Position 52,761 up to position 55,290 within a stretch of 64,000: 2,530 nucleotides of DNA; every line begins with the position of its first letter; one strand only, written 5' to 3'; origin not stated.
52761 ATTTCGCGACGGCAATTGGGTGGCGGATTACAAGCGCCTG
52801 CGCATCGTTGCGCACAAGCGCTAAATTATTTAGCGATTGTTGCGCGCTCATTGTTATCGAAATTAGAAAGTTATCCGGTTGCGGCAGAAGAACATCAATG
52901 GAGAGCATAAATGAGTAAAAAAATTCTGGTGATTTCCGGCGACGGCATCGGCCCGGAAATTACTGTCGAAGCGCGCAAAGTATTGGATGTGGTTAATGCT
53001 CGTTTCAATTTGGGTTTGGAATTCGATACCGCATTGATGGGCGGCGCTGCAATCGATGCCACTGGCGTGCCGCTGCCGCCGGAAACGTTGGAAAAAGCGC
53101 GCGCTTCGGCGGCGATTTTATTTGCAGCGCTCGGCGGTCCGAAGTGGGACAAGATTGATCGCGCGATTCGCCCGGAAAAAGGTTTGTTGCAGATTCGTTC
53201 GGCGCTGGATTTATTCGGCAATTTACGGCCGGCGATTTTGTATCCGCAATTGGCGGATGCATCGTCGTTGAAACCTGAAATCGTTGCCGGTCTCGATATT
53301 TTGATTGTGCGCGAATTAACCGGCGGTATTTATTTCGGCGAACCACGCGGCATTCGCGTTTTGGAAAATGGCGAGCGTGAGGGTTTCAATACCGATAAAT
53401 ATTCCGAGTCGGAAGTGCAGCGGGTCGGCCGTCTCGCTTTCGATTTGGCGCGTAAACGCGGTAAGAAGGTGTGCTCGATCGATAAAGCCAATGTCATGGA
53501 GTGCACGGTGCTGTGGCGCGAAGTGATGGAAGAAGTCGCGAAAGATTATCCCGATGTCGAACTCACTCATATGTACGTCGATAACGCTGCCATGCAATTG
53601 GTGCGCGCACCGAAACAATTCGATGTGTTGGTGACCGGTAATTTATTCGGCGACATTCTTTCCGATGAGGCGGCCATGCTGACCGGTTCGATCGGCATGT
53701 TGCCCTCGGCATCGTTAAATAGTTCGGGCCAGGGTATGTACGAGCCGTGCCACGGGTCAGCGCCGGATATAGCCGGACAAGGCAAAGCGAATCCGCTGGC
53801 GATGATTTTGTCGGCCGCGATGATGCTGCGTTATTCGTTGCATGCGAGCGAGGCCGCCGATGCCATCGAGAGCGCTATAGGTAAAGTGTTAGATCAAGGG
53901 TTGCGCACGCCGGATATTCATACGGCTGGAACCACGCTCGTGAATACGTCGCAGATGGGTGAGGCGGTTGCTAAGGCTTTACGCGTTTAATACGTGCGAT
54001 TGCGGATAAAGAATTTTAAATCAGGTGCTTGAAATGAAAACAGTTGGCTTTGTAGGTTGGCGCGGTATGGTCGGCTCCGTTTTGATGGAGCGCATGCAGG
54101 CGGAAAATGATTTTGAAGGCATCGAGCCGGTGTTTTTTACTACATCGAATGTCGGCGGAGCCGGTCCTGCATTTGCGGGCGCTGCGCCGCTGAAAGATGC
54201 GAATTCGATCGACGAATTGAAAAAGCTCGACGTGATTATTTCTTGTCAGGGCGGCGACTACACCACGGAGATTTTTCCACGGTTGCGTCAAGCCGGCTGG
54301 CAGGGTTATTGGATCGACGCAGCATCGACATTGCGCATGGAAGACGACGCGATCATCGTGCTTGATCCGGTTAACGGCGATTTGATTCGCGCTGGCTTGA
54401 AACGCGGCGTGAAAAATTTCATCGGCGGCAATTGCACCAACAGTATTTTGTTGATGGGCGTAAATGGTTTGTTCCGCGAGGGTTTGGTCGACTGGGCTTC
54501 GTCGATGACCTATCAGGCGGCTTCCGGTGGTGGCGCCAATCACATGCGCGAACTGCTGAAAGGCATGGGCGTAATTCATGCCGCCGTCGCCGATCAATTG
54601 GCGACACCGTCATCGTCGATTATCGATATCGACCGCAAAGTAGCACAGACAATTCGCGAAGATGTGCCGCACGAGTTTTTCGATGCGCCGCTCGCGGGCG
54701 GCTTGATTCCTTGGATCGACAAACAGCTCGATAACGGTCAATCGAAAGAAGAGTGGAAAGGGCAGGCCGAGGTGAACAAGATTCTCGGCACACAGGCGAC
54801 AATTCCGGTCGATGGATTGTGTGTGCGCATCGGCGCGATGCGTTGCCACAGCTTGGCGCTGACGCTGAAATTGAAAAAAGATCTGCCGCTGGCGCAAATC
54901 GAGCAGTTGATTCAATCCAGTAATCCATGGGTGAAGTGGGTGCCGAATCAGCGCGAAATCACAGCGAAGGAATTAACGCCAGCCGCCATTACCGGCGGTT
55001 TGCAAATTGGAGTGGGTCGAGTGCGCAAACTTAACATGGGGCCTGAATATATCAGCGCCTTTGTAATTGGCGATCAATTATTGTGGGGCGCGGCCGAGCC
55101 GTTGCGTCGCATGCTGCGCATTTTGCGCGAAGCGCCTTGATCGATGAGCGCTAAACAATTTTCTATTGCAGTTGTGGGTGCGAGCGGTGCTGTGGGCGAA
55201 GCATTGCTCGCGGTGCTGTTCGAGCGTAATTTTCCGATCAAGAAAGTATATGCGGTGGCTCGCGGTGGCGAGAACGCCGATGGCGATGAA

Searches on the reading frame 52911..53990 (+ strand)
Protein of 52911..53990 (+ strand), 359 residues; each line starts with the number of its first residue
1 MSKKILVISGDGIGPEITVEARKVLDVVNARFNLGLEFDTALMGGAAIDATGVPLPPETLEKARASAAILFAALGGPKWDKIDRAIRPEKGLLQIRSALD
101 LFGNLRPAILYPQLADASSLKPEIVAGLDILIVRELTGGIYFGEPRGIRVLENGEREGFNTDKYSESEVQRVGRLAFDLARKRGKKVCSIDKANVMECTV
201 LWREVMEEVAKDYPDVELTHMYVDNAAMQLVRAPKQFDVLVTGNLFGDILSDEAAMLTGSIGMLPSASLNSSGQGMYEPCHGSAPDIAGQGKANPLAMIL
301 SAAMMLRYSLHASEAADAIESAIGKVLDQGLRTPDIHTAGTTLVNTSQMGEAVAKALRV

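Call 59: search_protein_families(library=pfam, proteins=[window:52911-53990:+], max_evalue=0.00001)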
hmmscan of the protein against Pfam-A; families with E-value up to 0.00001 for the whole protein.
window:52911-53990:+ (359 aa): 1 family
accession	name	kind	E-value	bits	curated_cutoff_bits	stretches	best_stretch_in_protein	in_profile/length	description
PF00180.25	Iso_dh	-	1e-139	466.1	27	1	4-353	1-348/348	Isocitrate/isopropylmalate dehydrogenase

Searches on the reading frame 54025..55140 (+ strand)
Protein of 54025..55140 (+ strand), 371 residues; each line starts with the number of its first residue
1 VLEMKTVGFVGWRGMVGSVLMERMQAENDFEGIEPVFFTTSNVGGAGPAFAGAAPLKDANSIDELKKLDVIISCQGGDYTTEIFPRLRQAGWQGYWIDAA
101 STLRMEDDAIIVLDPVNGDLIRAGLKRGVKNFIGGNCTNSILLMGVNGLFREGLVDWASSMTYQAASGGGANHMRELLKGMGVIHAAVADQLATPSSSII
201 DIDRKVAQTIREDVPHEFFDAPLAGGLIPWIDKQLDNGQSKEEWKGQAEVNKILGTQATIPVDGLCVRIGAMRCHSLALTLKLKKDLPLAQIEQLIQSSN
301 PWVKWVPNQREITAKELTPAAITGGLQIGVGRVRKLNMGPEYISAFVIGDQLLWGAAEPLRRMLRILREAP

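Call 59: search_protein_families(library=pfam, proteins=[window:54025-55140:+], max_evalue=0.00001)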
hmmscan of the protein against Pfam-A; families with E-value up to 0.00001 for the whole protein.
window:54025-55140:+ (371 aa): 2 families
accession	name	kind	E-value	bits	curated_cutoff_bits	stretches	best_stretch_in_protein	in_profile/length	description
PF02774.23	Semialdhyde_dhC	-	2.7e-41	142.2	26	1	147-354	2-184/184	Semialdehyde dehydrogenase, dimerisation domain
PF01118.30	Semialdhyde_dh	-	1.1e-22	81.1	26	1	6-122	1-119/121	Semialdehyde dehydrogenase, NAD binding domain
